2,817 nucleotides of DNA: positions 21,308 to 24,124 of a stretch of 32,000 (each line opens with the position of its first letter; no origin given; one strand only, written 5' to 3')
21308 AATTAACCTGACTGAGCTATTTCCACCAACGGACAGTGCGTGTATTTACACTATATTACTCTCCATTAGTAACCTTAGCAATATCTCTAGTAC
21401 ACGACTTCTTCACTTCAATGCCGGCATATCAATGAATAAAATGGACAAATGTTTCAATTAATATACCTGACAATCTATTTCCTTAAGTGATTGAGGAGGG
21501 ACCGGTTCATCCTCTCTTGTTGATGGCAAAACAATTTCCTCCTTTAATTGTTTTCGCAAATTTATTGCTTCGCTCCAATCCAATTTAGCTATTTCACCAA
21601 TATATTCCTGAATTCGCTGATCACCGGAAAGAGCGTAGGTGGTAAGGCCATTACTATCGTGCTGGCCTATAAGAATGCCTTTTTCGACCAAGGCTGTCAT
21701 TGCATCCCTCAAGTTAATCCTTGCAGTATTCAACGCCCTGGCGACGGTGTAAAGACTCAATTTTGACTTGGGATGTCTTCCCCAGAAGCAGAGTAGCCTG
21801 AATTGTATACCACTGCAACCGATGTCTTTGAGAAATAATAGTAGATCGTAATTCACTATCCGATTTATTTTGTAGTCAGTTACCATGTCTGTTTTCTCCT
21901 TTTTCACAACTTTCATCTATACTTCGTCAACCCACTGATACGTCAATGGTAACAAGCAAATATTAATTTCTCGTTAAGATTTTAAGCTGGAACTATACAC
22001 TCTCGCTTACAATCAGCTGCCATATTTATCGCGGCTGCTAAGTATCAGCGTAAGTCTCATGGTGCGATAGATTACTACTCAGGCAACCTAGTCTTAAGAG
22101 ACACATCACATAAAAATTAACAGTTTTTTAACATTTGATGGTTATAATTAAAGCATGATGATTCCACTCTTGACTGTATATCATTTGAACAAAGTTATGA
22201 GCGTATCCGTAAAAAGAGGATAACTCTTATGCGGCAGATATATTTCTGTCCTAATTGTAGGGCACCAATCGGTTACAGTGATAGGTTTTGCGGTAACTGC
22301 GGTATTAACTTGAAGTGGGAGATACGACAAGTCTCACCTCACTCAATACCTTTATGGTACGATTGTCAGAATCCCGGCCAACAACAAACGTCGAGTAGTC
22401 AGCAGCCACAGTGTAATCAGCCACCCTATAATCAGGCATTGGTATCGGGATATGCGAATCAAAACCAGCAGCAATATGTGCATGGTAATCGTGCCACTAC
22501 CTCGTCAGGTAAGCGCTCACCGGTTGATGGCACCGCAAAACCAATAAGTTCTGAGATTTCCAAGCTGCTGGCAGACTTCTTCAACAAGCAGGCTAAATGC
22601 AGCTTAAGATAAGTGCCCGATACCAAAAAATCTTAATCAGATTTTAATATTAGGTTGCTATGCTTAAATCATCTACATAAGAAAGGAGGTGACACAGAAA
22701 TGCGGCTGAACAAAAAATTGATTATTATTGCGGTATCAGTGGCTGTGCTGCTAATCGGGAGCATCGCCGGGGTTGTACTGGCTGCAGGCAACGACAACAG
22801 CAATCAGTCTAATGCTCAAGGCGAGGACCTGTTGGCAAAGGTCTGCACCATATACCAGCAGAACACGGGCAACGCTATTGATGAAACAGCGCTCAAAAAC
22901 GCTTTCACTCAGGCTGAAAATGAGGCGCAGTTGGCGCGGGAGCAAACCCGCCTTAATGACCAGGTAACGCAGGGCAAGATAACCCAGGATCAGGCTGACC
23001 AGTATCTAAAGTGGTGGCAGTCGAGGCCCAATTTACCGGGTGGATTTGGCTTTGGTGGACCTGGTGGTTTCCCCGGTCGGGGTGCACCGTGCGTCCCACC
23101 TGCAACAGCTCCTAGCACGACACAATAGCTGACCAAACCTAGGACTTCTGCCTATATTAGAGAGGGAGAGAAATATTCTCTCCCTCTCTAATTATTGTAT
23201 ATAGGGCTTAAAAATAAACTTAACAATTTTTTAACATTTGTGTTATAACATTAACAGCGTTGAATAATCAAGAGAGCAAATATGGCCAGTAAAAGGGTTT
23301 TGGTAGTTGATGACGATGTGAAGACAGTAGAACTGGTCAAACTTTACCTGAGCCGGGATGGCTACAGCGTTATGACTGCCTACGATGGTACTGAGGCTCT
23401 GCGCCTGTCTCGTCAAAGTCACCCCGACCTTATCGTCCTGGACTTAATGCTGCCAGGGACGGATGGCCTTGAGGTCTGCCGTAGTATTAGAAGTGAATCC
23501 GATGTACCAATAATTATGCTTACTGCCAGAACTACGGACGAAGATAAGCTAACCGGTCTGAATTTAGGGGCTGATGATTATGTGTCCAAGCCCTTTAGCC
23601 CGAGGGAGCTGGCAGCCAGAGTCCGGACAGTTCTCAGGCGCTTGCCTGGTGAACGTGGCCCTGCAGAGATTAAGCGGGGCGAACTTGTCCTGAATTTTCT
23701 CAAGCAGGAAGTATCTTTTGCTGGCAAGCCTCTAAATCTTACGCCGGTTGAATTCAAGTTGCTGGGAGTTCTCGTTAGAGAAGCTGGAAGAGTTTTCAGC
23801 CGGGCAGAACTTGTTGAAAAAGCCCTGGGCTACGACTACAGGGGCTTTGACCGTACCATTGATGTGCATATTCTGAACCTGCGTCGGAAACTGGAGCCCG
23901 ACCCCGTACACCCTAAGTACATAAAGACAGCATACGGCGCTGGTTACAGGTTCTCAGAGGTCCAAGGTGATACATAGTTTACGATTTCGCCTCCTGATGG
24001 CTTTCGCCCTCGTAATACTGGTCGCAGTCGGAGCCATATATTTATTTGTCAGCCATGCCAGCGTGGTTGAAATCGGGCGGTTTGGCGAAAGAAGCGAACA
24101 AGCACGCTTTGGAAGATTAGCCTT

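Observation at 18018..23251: Shared tandem 11-bp direct repeat at four promoters: predicted regulon linking the two-component system to the exporter operon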

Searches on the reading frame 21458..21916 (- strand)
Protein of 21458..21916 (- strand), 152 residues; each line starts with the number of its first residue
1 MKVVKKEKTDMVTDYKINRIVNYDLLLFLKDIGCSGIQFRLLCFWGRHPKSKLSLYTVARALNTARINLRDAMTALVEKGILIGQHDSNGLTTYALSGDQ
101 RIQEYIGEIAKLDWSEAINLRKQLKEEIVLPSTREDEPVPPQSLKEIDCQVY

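Call 6: search_protein_families(library=pfam, proteins=[window:21458-21916:-])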
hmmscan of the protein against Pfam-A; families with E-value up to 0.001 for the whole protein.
window:21458-21916:- (152 aa): 0 families

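Call 20: search_protein_families(library=pfam, proteins=[window:21458-21886:-], max_evalue=5)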
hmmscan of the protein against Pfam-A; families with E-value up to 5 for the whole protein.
window:21458-21886:- (142 aa): 2 families
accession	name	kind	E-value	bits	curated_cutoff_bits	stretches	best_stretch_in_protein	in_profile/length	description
PF00392.27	GntR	-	0.056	13.5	27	1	39-74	20-56/64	Bacterial regulatory proteins, gntR family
PF18769.7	APOBEC1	-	0.25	12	27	1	9-73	35-98/101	APOBEC1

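Call 52: search_protein_families(library=ncbifam, proteins=[window:21458-21886:-], max_evalue=0.00001)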
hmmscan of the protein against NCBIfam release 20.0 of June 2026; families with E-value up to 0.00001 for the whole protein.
window:21458-21886:- (142 aa): 0 families

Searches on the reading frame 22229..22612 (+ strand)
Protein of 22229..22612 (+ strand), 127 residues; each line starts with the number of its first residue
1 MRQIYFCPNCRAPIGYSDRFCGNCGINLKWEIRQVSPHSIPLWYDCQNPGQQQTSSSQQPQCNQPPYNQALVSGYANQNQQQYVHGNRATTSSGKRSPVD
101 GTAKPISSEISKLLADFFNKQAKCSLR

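Call 6: search_protein_families(library=pfam, proteins=[window:22229-22612:+])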
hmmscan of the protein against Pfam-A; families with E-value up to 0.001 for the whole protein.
window:22229-22612:+ (127 aa): 1 family
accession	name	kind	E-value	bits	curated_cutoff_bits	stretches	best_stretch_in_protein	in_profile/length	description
PF13240.11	Zn_Ribbon_1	-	0.00017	21.7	25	1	6-25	1-20/23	zinc-ribbon domain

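Call 20: search_protein_families(library=pfam, proteins=[window:22229-22612:+], max_evalue=5)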
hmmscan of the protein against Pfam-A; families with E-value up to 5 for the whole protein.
window:22229-22612:+ (127 aa): 11 families
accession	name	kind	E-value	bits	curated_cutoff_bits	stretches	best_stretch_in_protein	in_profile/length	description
PF13240.11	Zn_Ribbon_1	-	0.00017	21.7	25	1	6-25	1-20/23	zinc-ribbon domain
PF13248.11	Zn_ribbon_3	-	0.0013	18.6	27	1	7-28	5-26/26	zinc-ribbon domain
PF12773.13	DZR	-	0.0029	18.2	27.3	1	7-29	1-23/45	Double zinc ribbon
PF10005.14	Zn_ribbon_DZR_6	-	0.019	16.1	23.4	1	5-36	2-33/93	zinc-ribbon domain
PF17032.10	Zn_ribbon_15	-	0.041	15.1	28.9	1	4-25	52-73/73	zinc-ribbon family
PF14803.11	Zn_ribbon_Nudix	-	0.052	13.9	25.6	1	19-33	1-15/34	Nudix N-terminal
PF18912.6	DZR_2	-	0.071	13.4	27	1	7-30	10-33/56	Double zinc ribbon domain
PF18256.6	HscB_4_cys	-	0.17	12.2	26.2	1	4-12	17-25/27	Co-chaperone HscB tetracysteine metal binding motif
PF09889.16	DUF2116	-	0.18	12.2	26.8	1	7-34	6-34/59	Probable treble clef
PF04828.22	GFA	-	0.25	11.9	24.3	1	17-39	70-91/115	Glutathione-dependent formaldehyde-activating enzyme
PF09297.16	Zn_ribbon_NUD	-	2.4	8.4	24.8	1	19-25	4-10/32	NADH pyrophosphatase zinc ribbon domain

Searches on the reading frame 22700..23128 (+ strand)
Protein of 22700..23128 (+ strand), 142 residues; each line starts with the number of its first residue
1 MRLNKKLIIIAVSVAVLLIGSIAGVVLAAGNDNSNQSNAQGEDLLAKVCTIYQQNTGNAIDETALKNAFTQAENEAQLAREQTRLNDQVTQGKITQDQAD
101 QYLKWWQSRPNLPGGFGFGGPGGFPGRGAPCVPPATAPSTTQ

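Call 6: search_protein_families(library=pfam, proteins=[window:22700-23128:+])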
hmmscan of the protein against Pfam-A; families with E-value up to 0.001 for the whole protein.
window:22700-23128:+ (142 aa): 0 families

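Call 20: search_protein_families(library=pfam, proteins=[window:22700-23128:+], max_evalue=5)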
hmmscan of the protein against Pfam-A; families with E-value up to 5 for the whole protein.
window:22700-23128:+ (142 aa): 4 families
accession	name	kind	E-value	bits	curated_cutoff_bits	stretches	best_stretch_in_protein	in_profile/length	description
PF19370.4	DUF5945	-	0.022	15.7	24.2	1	38-94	16-72/130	Family of unknown function (DUF5945)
PF10169.15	LLPH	-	0.33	12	25.7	1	38-109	34-106/127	LLP homolog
PF20645.2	Rrn7_cyclin_C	-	0.46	10.6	22.4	1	53-108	106-161/163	Rrn7/TAF1B, C-terminal cyclin domain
PF17576.7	DUF5480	-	2.4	8.7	25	1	80-101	42-63/71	Family of unknown function (DUF5480)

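Call 38: find_homologous_proteins(query=window:22700-23128:+, max_evalue=0.00001)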
Query window:22700-23128:+ (142 aa): 91 proteins with E <= 0.00001 among 180 candidates.
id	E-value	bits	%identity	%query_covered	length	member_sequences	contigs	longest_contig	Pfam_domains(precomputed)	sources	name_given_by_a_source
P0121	1.3e-80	286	93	100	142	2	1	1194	-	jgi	-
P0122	1.5e-80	286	92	100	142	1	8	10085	-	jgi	jgi:hypothetical protein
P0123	7.5e-80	283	90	80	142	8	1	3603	-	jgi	-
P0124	1.1e-79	283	92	100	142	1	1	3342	-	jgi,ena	-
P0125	2.9e-79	282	91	100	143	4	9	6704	-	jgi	jgi:hypothetical protein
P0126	1.3e-75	270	87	100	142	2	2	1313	-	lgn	-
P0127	4.6e-75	268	85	80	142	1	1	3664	-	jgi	jgi:uncharacterized membrane protein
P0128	3.4e-73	262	85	100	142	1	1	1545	-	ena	-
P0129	2.3e-72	259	87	96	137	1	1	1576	-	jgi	-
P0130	2.0e-70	253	81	79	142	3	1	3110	-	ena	-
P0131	3.7e-69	249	79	79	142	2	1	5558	-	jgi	jgi:hypothetical protein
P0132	5.3e-69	248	80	100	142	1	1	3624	-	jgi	jgi:hypothetical protein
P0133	4.3e-68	245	80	100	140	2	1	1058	-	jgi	jgi:hypothetical protein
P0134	7.5e-68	245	83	80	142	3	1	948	-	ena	-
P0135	1.8e-67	243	80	97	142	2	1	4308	-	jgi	jgi:hypothetical protein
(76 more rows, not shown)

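Call 44: predict_structure(alignment_id=A1)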
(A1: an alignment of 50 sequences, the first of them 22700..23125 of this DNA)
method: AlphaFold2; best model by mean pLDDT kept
length: 142 residues; sequences in the alignment: 50
mean_pLDDT: 60.5   pTM: 0.36
mean pLDDT of the five models: 60.5, 59.5, 55.2, 54.3, 50.2
residues with pLDDT >= 90: 1; 70-90: 66; 50-70: 14; < 50: 61
segments of 3 or more residues with pLDDT < 50: 1-4, 13-15, 17-36, 113-142
pLDDT, mean of each block of 10 residues (from residue 1): 48 47 39 45 72 78 75 77 86 88 80 42 36 40 33
secondary structure, 60 per line:
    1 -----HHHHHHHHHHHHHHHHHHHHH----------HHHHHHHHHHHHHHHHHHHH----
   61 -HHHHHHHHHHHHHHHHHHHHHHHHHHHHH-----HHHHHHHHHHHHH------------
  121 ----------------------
elements in order: H6-26 H37-56 H62-90 H96-108

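Call 46: fold_search(model_id=the predicted structure, library=pdb)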
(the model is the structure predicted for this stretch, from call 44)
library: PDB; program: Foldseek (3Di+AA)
matches with E <= 10: 56; with E <= 0.001: 0
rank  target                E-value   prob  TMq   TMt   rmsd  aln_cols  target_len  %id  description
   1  3sjr_C                1.6e+00  0.12  0.24  0.28  10.6        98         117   16  Crystal structure of conserved unkown function protein CV_1783 from Chromobacterium violaceum ATCC 12472 (released 2011-07-06)
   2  8r3l_B                1.7e+00  0.14  0.21  0.05  12.0        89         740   12  Influenza A/H7N9 polymerase in pre-initiation state, intermediate conformation (I) with PB2-C(I), ENDO(T), and Pol II  (released 2024-02-21)
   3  3sjr_B                2.0e+00  0.11  0.24  0.28   9.9        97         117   15  Crystal structure of conserved unkown function protein CV_1783 from Chromobacterium violaceum ATCC 12472 (released 2011-07-06)
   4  3mog_A                2.8e+00  0.80  0.19  0.06   0.5        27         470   37  Crystal structure of 3-hydroxybutyryl-CoA dehydrogenase from Escherichia coli K12 substr. MG1655 (released 2010-06-23)
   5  3mog_C                3.6e+00  0.75  0.19  0.06   0.6        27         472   37  Crystal structure of 3-hydroxybutyryl-CoA dehydrogenase from Escherichia coli K12 substr. MG1655 (released 2010-06-23)
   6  7r0e_B                3.9e+00  0.11  0.22  0.05  11.6        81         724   12  Early transcription elongation state of influenza A/H7N9 polymerase backtracked due to double incoproation of nucleoti (released 2022-12-28)
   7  5lex_K                4.4e+00  0.23  0.23  0.17   2.7        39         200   23  Native human 20S proteasome in Mg-Acetate at 2.2 Angstrom (released 2016-08-17)
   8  5l5r_K                4.7e+00  0.20  0.23  0.16   4.2        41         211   24  Yeast 20S proteasome with human beta5i (1-138;V31M) and human beta6 (97-111; 118-133) (released 2016-11-09)
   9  5l65_K                4.7e+00  0.18  0.18  0.12   2.7        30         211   30  Yeast 20S proteasome with mouse beta5i (1-138) and mouse beta6 (97-111; 118-133) in complex with carfilzomib (released 2016-11-09)
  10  3zg9_B                5.1e+00  0.54  0.18  0.06   0.6        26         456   31  Crystal Structure of Penicillin-Binding Protein 4 from Listeria monocytogenes in the Cefuroxime bound form (released 2014-01-15)
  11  8ysx_C                5.1e+00  0.20  0.18  0.13   2.6        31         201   32  canine immunoproteasome 20S subunit in complex with compound 2 (released 2024-07-31)
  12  5le5_Y                5.1e+00  0.18  0.18  0.13   2.7        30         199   27  Native human 20S proteasome at 1.8 Angstrom (released 2016-08-17)
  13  1iru_L                5.4e+00  0.18  0.18  0.13   2.7        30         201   27  Crystal Structure of the mammalian 20S proteasome at 2.75 A resolution (released 2002-05-22)
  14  8fz5_L                5.4e+00  0.18  0.18  0.13   2.6        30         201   27  The PI31-free Bovine 20S proteasome (released 2023-07-05)
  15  1bh8_B                5.4e+00  0.06  0.22  0.31   9.8        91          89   14  HTAFII18/HTAFII28 HETERODIMER CRYSTAL STRUCTURE (released 1999-06-22)
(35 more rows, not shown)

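Call 52: search_protein_families(library=ncbifam, proteins=[window:22700-23128:+], max_evalue=0.00001)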
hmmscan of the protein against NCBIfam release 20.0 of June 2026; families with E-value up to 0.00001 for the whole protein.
window:22700-23128:+ (142 aa): 0 families

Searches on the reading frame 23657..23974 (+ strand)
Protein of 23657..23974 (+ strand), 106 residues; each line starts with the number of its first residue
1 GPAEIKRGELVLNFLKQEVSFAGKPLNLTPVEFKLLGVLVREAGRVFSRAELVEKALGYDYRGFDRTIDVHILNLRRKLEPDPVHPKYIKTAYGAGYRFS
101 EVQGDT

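Call 37: search_solved_structures(query=window:23657-23974:+, max_evalue=1e-8, show_alignments=0)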
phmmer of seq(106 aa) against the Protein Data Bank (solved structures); distinct sequences matched with E-value up to 1e-8: 45.
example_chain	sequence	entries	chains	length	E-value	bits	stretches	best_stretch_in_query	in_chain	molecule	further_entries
4b09_A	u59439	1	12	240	3e-18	69.3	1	10-100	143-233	TRANSCRIPTIONAL REGULATORY PROTEIN BAER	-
9dvt_R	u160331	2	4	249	2e-17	66.7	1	16-99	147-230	DNA-binding dual master transcriptional regulator RpaA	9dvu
8hih_O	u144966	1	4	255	2.6e-17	66.3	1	5-98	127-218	Transcriptional regulatory protein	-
1opc_A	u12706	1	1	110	1.5e-16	63.9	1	5-99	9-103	OMPR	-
2jpb_A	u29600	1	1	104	1.7e-16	63.7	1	5-99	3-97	Transcriptional regulatory protein ompR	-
1odd_A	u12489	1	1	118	1.9e-16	63.6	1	5-99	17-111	TRANSCRIPTIONAL REGULATORY PROTEIN OMPR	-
6lxl_A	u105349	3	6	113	1.9e-16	63.6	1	5-99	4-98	Transcriptional regulatory protein OmpR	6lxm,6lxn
2oqr_A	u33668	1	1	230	2.8e-16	63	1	8-99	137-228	Sensory transduction protein regX3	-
8hml_A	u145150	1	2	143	2.9e-16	63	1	8-100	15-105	DNA-binding response OmpR family regulator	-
2zxj_A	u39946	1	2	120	3.5e-16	62.7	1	19-100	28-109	Transcriptional regulatory protein walR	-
4uht_A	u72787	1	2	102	4.2e-16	62.4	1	9-98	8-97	TRANSCRIPTIONAL REGULATORY PROTEIN CPXR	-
2naz_A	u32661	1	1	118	4.8e-16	62.3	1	7-100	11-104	Transcriptional regulatory protein RstA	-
2hwv_A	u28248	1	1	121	6.1e-16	61.9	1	8-99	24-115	DNA-binding response regulator VicR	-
8hig_A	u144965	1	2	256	8e-16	61.6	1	6-100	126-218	DNA-binding response OmpR family regulator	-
2d1v_A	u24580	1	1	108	1.7e-15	60.5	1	4-100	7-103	Transcriptional regulatory protein yycF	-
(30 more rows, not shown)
